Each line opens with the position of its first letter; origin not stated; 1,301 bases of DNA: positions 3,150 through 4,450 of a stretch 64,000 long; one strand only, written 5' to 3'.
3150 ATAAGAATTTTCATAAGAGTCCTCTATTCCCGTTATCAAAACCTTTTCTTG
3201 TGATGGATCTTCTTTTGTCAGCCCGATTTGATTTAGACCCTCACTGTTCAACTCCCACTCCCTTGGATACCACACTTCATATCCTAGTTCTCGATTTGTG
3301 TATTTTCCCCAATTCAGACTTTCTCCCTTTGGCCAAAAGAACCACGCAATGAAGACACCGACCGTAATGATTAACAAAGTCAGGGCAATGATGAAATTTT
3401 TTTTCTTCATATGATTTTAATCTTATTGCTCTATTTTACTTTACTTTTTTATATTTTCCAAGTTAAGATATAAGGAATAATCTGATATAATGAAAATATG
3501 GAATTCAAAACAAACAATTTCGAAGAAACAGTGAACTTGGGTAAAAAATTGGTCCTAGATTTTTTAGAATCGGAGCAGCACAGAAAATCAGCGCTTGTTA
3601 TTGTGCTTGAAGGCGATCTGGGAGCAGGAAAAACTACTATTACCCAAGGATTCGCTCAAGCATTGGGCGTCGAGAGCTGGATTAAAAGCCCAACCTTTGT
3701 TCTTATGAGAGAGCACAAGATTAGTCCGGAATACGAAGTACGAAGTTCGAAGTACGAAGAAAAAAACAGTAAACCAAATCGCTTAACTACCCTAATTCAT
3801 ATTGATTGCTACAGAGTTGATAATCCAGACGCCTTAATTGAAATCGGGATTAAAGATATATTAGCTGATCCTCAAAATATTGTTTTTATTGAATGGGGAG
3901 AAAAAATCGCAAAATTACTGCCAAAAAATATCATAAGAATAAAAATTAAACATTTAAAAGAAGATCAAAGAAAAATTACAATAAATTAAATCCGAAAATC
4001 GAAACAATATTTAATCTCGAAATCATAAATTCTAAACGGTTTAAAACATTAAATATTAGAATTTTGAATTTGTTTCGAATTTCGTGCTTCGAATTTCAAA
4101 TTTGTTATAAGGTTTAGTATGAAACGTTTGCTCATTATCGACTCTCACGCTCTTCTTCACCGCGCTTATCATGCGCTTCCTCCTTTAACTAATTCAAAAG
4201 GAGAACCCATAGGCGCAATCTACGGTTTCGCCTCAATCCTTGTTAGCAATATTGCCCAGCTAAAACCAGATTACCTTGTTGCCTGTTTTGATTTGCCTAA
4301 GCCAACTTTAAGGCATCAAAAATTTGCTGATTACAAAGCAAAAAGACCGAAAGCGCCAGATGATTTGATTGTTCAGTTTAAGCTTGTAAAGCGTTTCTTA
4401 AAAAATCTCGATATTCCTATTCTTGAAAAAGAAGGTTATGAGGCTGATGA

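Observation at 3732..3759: In-frame heptanucleotide microsatellite (TACGAAG x4) inserted into tsaE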

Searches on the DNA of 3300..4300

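Call 64: search_rna_families(source=window, start=3300, end=4300, threshold=evalue, max_evalue=1)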
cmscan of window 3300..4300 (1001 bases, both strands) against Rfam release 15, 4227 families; matches with E-value up to 1: 0.
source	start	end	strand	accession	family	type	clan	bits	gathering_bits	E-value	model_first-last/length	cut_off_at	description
